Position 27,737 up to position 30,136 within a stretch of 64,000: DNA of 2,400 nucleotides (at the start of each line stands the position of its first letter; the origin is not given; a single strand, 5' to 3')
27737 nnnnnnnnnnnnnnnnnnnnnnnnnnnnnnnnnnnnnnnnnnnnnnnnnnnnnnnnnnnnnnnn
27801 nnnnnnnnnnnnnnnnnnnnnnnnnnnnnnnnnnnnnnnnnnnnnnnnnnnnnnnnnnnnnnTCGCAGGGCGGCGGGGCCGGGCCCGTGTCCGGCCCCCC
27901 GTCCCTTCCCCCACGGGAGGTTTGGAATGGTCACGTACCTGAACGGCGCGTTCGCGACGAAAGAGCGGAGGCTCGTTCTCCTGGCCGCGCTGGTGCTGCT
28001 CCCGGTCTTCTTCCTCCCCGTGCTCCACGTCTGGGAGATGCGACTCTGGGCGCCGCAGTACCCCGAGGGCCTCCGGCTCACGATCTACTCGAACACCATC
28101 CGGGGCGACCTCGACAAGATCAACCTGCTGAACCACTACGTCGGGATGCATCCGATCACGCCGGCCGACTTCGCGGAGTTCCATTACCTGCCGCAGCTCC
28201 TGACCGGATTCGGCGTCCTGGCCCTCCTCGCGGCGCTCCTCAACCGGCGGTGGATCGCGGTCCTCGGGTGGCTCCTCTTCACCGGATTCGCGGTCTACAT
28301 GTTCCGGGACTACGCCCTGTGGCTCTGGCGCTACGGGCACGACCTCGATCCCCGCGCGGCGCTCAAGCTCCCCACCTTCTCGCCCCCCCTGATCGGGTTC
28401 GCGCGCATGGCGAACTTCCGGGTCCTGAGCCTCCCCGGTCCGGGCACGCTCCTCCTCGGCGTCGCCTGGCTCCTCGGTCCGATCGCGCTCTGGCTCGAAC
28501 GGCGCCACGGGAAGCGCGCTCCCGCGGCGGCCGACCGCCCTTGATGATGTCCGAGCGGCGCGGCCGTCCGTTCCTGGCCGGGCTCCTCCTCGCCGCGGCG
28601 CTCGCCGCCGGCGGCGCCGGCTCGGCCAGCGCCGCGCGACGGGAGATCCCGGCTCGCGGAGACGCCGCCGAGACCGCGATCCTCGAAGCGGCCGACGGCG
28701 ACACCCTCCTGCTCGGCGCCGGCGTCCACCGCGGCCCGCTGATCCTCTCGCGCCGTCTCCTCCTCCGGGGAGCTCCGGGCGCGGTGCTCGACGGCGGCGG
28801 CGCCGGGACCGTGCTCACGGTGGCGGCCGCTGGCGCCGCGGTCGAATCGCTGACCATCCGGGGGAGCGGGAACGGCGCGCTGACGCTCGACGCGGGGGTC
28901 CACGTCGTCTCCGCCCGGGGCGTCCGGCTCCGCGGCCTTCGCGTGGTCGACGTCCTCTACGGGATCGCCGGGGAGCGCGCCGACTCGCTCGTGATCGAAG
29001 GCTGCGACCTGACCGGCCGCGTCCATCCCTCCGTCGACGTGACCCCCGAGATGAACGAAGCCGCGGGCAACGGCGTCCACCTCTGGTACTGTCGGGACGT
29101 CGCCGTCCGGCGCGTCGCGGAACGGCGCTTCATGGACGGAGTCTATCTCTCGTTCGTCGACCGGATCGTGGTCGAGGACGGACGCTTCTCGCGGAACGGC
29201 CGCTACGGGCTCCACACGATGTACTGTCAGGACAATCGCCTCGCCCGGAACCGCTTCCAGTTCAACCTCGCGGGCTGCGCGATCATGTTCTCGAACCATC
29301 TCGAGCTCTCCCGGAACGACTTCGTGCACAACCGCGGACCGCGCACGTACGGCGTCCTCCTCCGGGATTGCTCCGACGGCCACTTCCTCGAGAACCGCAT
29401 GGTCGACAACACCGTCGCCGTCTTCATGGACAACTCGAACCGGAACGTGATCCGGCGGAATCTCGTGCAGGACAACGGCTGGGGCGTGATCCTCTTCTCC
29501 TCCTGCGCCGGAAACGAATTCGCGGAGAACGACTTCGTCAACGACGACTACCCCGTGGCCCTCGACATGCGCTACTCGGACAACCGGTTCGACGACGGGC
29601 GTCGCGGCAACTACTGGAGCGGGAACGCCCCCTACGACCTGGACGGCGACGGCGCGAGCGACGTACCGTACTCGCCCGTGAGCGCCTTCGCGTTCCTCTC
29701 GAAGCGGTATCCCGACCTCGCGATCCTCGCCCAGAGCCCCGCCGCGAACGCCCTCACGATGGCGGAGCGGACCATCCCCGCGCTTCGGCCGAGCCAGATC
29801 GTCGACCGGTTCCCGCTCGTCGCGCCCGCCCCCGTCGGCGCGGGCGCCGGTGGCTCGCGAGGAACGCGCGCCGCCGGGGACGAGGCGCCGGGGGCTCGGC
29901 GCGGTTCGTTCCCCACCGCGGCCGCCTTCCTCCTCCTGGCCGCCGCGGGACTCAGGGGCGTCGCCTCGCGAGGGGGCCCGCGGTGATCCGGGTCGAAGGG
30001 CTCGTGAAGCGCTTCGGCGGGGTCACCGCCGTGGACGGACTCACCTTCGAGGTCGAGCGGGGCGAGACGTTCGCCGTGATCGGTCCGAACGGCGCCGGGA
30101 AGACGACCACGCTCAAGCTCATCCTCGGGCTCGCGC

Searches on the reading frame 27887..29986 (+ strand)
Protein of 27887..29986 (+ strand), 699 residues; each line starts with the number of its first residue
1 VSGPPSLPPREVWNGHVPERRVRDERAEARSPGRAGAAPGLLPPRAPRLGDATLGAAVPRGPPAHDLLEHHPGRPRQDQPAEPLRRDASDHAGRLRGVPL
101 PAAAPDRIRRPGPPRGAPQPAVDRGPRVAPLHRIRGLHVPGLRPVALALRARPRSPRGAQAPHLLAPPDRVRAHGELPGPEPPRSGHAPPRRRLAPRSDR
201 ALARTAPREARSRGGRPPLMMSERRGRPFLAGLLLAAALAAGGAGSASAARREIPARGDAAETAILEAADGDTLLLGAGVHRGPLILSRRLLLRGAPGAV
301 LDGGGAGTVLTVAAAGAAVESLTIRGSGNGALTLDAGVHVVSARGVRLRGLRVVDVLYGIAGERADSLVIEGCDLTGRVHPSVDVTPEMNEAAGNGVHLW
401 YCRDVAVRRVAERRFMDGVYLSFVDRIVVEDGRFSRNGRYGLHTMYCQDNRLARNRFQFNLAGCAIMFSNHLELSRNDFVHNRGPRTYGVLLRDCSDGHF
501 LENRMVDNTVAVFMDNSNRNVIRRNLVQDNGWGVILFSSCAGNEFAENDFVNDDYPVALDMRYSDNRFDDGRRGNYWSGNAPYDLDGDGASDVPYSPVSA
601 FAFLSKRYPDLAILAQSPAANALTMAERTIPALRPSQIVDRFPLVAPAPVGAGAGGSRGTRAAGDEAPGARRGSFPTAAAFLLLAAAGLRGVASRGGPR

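Call 76: search_protein_families(library=pfam, proteins=[window:27887-29986:+], max_evalue=0.00001)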
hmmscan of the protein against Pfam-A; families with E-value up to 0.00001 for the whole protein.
window:27887-29986:+ (699 aa): 2 families
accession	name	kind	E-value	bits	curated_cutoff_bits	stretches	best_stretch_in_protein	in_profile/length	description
PF05048.19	NosD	-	2.7e-31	109.1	23.6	1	392-579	14-209/212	Periplasmic copper-binding protein (NosD)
PF13229.12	Beta_helix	-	3.1e-29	102.1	25.9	2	396-550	2-158/158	Right handed beta helix region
